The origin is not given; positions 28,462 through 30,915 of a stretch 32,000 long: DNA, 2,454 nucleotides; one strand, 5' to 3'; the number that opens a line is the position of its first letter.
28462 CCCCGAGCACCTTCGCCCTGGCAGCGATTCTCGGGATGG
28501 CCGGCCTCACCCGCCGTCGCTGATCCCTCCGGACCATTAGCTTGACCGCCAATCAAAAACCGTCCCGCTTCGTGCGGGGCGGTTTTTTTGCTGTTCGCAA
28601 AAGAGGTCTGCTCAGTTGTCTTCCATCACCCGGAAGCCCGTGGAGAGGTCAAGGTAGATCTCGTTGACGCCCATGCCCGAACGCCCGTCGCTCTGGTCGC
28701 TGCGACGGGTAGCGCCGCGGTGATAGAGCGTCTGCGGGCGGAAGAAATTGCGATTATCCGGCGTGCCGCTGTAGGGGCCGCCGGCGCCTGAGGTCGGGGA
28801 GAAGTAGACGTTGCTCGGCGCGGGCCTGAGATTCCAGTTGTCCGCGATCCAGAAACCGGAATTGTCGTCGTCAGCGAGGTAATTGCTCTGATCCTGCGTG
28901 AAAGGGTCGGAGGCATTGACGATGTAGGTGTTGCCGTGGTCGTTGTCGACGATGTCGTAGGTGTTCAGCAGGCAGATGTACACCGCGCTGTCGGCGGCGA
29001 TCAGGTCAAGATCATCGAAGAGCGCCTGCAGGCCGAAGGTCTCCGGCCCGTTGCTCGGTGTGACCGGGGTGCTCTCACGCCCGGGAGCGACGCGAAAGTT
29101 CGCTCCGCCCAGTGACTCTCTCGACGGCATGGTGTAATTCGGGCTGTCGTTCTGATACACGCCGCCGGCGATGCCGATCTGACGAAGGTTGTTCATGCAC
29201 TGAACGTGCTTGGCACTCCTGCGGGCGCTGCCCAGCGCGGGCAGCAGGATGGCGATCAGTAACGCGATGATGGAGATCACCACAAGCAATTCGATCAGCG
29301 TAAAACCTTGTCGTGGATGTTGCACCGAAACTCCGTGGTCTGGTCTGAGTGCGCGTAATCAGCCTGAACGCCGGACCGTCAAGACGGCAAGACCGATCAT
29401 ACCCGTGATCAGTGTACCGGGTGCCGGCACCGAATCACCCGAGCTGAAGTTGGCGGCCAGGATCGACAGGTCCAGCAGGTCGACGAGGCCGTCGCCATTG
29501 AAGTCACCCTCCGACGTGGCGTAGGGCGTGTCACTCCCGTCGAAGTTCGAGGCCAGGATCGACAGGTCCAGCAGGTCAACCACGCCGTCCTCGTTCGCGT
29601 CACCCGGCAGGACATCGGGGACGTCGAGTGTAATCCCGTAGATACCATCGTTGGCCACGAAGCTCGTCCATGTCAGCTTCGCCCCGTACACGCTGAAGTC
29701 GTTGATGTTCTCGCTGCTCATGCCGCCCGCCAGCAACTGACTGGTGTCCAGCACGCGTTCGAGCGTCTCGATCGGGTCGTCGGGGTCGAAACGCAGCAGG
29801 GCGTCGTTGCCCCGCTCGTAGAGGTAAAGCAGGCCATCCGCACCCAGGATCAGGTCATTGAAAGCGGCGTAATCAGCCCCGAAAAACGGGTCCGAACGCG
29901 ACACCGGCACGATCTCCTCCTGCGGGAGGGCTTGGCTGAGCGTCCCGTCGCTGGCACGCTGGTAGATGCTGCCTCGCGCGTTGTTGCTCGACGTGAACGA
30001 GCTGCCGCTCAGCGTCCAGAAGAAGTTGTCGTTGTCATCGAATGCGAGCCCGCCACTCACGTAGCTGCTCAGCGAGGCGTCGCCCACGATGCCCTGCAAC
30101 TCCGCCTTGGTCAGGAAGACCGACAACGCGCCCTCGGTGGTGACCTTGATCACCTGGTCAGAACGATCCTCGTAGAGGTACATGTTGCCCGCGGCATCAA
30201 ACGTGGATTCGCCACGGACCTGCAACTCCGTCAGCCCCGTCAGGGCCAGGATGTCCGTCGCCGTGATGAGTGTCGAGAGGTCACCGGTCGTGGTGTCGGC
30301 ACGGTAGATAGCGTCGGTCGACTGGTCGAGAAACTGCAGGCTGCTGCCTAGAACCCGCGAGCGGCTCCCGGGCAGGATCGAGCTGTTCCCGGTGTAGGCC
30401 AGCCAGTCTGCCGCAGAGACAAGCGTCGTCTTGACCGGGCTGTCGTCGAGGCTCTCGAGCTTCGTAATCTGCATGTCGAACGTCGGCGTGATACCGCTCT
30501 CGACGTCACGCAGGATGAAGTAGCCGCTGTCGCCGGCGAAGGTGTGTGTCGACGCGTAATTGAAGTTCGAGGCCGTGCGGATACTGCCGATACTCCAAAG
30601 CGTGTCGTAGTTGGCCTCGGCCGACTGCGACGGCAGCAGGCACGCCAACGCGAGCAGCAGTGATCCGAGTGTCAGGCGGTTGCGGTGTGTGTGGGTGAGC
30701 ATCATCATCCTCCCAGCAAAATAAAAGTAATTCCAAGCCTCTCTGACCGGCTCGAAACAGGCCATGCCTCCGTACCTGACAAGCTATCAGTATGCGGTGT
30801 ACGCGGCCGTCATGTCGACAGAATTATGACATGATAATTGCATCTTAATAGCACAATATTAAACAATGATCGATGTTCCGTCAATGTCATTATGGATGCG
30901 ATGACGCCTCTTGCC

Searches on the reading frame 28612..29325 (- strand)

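Call 24: search_protein_families(library=pfam, proteins=[window:28612-29325:-], max_evalue=0.01)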
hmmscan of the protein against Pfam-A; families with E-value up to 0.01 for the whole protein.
window:28612-29325:- (237 aa): 2 families
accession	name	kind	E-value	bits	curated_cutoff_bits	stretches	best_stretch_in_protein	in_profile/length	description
PF07963.17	N_methyl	-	8e-09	35.1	21.2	1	5-28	4-27/27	Prokaryotic N-terminal methylation motif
PF07596.16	SBP_bac_10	-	0.0023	18.5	23.3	1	33-59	2-28/268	Protein of unknown function (DUF1559)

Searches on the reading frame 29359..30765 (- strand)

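Call 24: search_protein_families(library=pfam, proteins=[window:29359-30765:-], max_evalue=0.01)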
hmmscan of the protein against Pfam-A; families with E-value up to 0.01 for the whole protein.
window:29359-30765:- (468 aa): 1 family
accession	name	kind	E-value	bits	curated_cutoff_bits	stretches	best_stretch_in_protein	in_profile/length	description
PF00404.24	Dockerin_1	-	4.8e-08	33.5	22.9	1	387-438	1-54/57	Dockerin type I domain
